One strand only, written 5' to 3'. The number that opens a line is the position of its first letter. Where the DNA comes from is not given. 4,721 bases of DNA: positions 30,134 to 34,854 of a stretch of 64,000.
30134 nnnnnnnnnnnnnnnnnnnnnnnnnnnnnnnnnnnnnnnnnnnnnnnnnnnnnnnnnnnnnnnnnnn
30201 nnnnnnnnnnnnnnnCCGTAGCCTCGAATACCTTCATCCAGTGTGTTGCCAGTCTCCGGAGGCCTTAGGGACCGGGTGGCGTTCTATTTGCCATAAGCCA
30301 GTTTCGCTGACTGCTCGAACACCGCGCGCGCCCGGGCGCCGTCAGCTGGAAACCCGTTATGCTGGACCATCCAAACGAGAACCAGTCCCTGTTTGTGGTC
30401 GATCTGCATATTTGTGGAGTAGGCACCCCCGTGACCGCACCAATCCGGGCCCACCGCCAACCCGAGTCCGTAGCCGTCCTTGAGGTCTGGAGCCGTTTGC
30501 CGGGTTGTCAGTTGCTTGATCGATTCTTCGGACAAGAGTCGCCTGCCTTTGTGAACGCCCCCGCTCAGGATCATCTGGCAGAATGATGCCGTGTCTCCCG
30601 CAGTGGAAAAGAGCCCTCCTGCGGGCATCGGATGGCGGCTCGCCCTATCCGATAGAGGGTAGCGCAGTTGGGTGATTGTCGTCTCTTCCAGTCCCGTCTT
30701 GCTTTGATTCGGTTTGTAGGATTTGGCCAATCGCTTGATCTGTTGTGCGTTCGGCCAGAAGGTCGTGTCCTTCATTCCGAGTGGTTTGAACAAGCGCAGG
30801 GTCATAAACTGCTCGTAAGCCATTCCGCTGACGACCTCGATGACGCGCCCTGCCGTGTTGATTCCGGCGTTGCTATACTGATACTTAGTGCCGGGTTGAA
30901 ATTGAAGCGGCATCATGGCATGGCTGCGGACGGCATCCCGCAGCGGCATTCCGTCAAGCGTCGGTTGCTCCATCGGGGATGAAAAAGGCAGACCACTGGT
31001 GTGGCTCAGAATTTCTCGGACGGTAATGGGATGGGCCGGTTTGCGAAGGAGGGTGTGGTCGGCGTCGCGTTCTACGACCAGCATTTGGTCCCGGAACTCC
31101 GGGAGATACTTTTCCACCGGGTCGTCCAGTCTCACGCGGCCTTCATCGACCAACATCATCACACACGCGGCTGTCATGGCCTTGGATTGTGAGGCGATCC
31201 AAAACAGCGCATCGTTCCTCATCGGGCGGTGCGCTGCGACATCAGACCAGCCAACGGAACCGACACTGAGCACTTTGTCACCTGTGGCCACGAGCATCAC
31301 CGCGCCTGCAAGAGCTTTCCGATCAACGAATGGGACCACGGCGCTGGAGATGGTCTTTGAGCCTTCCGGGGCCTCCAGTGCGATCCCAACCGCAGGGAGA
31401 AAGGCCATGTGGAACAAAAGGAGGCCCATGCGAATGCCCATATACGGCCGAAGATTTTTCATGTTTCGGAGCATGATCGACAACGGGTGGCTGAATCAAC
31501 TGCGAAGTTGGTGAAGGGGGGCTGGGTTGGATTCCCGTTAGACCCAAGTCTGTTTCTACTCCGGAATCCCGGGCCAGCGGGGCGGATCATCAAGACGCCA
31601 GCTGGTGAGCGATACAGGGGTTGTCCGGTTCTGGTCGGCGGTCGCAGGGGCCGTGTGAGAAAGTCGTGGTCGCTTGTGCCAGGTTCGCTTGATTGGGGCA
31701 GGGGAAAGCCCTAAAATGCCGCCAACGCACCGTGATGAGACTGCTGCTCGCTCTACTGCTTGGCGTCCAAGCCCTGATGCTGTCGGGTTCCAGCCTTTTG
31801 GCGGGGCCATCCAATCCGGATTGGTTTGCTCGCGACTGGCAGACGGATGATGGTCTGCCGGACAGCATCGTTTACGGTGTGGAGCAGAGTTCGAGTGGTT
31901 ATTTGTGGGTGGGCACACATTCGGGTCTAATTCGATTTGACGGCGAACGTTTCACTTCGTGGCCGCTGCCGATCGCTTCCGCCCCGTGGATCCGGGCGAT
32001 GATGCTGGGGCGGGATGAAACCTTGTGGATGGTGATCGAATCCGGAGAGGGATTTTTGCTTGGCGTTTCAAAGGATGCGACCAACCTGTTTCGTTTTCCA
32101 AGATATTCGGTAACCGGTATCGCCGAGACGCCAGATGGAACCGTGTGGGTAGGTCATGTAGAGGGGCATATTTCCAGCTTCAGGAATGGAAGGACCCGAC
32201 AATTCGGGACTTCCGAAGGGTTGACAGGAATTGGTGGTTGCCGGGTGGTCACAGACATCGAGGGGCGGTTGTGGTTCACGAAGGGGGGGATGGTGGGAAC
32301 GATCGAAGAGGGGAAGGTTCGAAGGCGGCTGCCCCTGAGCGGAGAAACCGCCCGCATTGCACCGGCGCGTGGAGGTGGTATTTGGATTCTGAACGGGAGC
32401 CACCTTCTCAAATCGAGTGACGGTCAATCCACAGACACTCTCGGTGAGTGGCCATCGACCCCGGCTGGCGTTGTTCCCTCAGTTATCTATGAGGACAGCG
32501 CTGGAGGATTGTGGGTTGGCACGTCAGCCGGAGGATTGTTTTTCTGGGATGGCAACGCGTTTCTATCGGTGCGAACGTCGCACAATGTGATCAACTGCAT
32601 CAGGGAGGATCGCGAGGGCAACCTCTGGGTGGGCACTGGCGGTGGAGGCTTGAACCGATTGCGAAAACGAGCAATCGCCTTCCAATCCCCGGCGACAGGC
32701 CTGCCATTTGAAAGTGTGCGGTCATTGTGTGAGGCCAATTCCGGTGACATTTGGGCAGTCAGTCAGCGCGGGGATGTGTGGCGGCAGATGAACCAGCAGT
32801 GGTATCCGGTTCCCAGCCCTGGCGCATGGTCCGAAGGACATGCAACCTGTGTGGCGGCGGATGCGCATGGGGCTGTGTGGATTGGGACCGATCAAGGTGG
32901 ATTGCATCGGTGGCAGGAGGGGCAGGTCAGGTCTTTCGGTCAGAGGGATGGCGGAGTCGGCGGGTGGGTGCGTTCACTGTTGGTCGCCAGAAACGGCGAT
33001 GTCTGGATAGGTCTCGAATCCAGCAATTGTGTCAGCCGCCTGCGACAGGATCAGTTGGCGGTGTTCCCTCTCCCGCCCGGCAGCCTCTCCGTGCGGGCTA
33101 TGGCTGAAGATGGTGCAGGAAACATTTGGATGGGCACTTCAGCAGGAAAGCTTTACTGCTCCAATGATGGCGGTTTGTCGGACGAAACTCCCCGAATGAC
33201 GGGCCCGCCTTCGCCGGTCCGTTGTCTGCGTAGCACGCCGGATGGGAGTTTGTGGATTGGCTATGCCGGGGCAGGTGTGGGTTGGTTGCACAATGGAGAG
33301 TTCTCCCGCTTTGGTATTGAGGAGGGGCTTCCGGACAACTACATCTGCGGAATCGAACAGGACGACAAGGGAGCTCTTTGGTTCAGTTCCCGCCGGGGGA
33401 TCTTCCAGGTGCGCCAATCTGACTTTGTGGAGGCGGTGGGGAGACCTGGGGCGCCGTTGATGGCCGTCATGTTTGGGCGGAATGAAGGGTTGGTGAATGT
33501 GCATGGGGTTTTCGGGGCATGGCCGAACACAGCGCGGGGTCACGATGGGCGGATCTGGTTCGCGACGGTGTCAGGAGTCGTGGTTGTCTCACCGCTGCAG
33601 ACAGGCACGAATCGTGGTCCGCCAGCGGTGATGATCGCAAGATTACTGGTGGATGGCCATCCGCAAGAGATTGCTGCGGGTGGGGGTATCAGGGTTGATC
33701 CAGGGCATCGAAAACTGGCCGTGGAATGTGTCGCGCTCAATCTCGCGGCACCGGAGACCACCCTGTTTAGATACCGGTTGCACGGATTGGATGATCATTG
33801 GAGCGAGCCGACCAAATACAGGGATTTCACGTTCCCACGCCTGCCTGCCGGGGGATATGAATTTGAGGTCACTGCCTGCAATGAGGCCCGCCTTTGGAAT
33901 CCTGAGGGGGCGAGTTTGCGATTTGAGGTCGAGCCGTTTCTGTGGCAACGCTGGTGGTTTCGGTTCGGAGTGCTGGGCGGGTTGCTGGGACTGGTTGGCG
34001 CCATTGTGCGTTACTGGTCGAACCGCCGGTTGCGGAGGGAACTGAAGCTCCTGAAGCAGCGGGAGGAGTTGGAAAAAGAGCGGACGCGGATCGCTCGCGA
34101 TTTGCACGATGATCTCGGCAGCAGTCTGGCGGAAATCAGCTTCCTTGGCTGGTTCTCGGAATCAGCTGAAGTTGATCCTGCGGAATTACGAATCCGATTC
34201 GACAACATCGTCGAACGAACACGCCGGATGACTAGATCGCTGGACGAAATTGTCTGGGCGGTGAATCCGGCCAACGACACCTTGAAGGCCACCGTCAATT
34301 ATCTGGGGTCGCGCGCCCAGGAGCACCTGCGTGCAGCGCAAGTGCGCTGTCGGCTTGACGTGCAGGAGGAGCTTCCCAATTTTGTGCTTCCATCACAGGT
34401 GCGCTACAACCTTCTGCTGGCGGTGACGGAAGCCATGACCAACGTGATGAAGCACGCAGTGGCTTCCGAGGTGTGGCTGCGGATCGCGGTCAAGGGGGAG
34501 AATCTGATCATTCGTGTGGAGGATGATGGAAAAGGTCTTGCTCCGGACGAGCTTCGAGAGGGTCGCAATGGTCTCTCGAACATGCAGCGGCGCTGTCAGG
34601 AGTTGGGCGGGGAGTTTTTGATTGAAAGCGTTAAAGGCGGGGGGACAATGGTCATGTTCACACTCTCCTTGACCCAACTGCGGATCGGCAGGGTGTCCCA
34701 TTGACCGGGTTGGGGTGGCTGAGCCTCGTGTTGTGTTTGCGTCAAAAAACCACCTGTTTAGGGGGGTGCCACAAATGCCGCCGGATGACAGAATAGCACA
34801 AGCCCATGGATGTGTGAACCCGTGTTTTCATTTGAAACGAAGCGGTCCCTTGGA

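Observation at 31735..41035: A sensor kinase and its NarL-type regulator are separated by two large secreted proteins, suggesting a self-contained sensing and surface module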

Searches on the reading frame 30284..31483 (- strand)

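Call 11: search_protein_families(library=pfam, proteins=[window:30284-31483:-], max_evalue=0.0001)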
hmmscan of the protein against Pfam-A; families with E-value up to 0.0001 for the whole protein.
window:30284-31483:- (399 aa): 1 family
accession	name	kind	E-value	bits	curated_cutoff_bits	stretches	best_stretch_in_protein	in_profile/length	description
PF00144.29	Beta-lactamase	-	2.9e-75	253.9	27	1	47-389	3-325/329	Beta-lactamase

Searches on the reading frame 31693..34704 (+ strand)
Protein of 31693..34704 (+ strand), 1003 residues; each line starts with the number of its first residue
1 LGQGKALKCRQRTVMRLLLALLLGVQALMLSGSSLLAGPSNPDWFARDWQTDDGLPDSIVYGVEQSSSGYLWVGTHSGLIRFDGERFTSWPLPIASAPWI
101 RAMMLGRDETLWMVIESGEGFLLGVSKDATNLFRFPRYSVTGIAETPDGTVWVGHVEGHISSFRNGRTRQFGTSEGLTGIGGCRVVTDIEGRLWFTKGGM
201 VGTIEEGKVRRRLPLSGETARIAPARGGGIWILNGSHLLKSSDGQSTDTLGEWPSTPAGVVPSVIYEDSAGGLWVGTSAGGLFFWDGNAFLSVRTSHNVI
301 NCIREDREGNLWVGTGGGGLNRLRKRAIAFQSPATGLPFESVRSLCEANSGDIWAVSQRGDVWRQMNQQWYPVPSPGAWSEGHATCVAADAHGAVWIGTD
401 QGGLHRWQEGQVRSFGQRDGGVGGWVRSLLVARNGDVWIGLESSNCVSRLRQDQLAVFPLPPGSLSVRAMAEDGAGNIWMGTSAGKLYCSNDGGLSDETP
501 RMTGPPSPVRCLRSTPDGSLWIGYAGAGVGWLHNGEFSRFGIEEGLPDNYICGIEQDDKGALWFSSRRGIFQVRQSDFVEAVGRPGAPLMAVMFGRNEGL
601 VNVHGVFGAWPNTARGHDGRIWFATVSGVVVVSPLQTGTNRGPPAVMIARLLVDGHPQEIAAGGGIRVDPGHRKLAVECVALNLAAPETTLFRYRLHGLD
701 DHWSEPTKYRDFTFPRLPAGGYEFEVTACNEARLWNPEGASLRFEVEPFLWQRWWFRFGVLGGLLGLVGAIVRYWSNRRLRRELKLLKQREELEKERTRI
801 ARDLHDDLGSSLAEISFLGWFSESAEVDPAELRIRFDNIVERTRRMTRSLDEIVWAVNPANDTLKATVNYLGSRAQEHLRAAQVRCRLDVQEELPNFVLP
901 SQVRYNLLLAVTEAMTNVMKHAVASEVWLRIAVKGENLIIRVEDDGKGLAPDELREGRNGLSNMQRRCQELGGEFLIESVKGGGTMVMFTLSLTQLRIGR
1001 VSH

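Call 4: search_protein_families(library=pfam, proteins=[window:31693-34704:+], max_evalue=0.01)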
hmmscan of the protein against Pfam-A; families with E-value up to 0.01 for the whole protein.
window:31693-34704:+ (1003 aa): 7 families
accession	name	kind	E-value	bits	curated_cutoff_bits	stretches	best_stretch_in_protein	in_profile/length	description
PF07494.17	Reg_prop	-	4.2e-42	137.2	20.4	1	297-316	4-23/24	Two component regulator propeller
PF02518.31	HATPase_c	-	6e-14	52.9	26.4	1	907-994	6-110/111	Histidine kinase-, DNA gyrase B-, and HSP90-like ATPase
PF07495.19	Y_Y_Y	-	7.1e-14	51.9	26.6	1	686-746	4-64/65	Y_Y_Y domain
PF24684.1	Vgb_lyase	-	4.2e-09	36.1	50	2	57-209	96-254/290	Virginiamycin B lyase family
PF13581.12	HATPase_c_2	-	1.1e-07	32.3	27.4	1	883-956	7-86/127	Histidine kinase-like ATPase domain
PF07730.19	HisKA_3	-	1.4e-07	32.4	24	1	796-860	1-66/68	Histidine kinase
PF23409.1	Beta-prop_EML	-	0.00021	21.3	88.2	1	384-487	159-264/267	Echinoderm microtubule-associated protein first beta-propeller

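Call 5: search_protein_families(library=ncbifam, proteins=[window:31693-34704:+], max_evalue=0.01)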
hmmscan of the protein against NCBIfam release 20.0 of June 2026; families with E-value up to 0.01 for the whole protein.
window:31693-34704:+ (1003 aa): 17 families
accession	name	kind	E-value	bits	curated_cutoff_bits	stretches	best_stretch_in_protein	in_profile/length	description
NF047786.1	his_kin_MadS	equivalog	2.5e-21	76.3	500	1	779-990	213-432/434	MadS family sensor histidine kinase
NF008184.0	PRK10935.1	equivalog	9.5e-19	67.4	553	1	882-993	447-559/565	nitrate/nitrite two-component system sensor histidine kinase NarQ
NF052443.1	SensHisKinMctS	equivalog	1.1e-17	63.6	700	1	777-987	228-443/457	two-component system sensor histidine kinase MctS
NF008649.0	PRK11644.1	equivalog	1.4e-17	63.6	408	1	777-987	289-492/499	signal transduction histidine-protein kinase/phosphatase UhpB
NF007896.0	PRK10600.1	equivalog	3.8e-16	58.9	578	1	793-991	387-583/598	nitrate/nitrite two-component system sensor histidine kinase NarX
NF052531.1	Strep_LiaS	equivalog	4.4e-15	55.8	450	1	785-990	121-324/328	envelope stress sensor histidine kinase LiaS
NF047322.1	HK_morpho_MacS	equivalog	6.2e-14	52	300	1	768-990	152-365/367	MacS family sensor histidine kinase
NF052228.1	T9SS_PorZ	equivalog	1.6e-11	43.4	260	0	465-501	532-568/757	type IX secretion system anionic LPS delivery protein PorZ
NF000022.1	stregra_B_VgbA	exception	2.7e-06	26.7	600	0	57-159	14-120/299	streptogramin B lyase Vgb(A)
NF051872.1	HisKinPhyk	equivalog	5e-06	25.4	750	1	877-990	424-535/537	sensor histidine kinase PhyK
NF041045.1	RsbA_anti_sig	subfamily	5.5e-06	25.8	210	1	883-949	191-255/303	anti-sigma factor RsbA family regulatory protein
NF000096.1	stregra_B_VgbB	exception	5.2e-05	22.6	600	0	425-564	58-198/295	streptogramin B lyase Vgb(B)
NF003144.0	PRK04069.1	equivalog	0.00036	20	145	1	909-962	45-102/161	anti-sigma B factor RsbW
NF033792.0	ActS_PrrB_HisK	equivalog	0.0024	16.8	350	1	838-954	243-358/423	ActS/PrrB/RegB family redox-sensitive histidine kinase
NF007007.0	PRK09470.1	equivalog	0.003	16.5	486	1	880-955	330-403/463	envelope stress sensor histidine kinase CpxA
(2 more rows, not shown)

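Call 33: find_related_loci(query=window:31735-34701:+, collection=metagenome_contigs, flank=10000)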
Query window:31735-34701:+ (989 aa) in metagenome_contigs; peptide patterns used: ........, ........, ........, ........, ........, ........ (x = any residue, [..] = any of these).
65 stretches matched a pattern; 24 encode a relative of the query (tblastn E <= 1e-3); 24 distinct loci.
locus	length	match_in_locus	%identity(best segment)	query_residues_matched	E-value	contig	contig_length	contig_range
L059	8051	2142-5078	40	24-977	0e+0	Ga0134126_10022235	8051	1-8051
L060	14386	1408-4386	40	2-977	0e+0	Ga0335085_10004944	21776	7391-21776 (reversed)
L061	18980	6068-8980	40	11-977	0e+0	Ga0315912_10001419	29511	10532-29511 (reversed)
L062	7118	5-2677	41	38-979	0e+0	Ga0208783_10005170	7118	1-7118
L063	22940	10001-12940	39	8-975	0e+0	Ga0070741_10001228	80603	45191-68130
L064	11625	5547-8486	37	20-983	0e+0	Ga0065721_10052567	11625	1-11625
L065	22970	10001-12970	38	5-979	0e+0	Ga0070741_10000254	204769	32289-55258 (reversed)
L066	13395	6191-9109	38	23-981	0e+0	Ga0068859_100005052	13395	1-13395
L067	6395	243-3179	37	3-977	0e+0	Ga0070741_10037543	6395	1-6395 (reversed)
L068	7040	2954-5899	36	26-978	0e+0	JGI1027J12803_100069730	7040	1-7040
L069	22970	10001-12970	37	2-979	0e+0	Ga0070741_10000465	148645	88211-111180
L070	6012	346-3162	36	55-981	0e+0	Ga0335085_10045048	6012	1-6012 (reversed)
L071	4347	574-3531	35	4-976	0e+0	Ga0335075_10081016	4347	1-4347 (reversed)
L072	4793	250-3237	37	24-976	0e+0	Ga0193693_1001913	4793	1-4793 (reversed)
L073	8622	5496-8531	34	8-973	6e-180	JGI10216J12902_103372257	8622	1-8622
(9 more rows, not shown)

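Call 37: search_solved_structures(query=window:31735-34704:+, max_evalue=0.001)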
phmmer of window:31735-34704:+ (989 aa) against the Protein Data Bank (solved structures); distinct sequences matched with E-value up to 0.001: 18.
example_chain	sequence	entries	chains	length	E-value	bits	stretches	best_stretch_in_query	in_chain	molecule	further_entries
4a2l_A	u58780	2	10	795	4.2e-37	130.7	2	376-737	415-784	TWO-COMPONENT SYSTEM SENSOR HISTIDINE KINASE/RESPONSE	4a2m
3v9f_A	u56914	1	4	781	4.9e-37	130.5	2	245-471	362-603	Two-component system sensor histidine kinase/response regulator, hybrid (One-component sys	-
3ott_A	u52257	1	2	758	6.9e-14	53.8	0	39-109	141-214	Two-component system sensor histidine kinase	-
3va6_A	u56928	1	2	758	6.9e-14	53.8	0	39-109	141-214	Two-component system sensor histidine kinase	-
4gt8_A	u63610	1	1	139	1.2e-12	49.8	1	867-975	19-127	Sensor protein vraS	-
8sbm_A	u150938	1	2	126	2.7e-11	45.3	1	872-980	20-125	GAF domain-containing protein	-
3zxo_A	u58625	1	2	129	6.7e-11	44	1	872-980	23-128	REDOX SENSOR HISTIDINE KINASE RESPONSE REGULATOR DEVS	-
3zxq_A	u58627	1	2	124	5e-09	37.8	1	892-977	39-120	HYPOXIA SENSOR HISTIDINE KINASE RESPONSE REGULATOR DOST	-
7ssj_A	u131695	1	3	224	2.3e-08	35.6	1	778-968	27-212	Sensor histidine kinase DesK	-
3gig_A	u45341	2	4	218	2.3e-08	35.6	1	778-968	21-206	Sensor histidine kinase desK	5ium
3ehf_A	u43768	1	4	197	2.6e-08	35.4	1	781-968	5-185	Sensor kinase (YocF protein)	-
3gie_A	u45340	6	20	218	3.6e-07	31.6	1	778-968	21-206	Sensor histidine kinase desK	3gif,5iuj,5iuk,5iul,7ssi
4r39_A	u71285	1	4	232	7.2e-07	30.6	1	821-982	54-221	Blue-light-activated histidine kinase 2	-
4r3a_A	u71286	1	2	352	2e-06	29.1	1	822-982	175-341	Blue-light-activated histidine kinase 2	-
3ehh_A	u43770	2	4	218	4.4e-06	28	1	778-968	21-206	Sensor kinase (YocF protein)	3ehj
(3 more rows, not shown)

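Call 51: search_protein_families(library=pfam, proteins=[L061:9728-10690:+, L061:12027-12746:-, L061:12756-14513:-], max_evalue=0.00001)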
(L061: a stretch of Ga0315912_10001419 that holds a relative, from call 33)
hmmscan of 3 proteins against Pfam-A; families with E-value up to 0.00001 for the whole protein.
L061:9728-10690:+ (320 aa): 0 families

L061:12027-12746:- (239 aa): 1 family
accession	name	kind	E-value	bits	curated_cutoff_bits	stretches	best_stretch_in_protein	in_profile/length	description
PF07963.17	N_methyl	-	2.6e-07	30.4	21.2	1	6-31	2-27/27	Prokaryotic N-terminal methylation motif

L061:12756-14513:- (585 aa): 2 families
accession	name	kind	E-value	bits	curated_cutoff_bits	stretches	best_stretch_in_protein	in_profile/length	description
PF09825.15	BPL_N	-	1.1e-14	54.4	24.2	1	355-453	3-104/283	Biotin-protein ligase, N terminal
PF24827.1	AstE_AspA_cat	-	4.3e-13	49.7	25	1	125-226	1-106/192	Succinylglutamate desuccinylase/Aspartoacylase catalytic domain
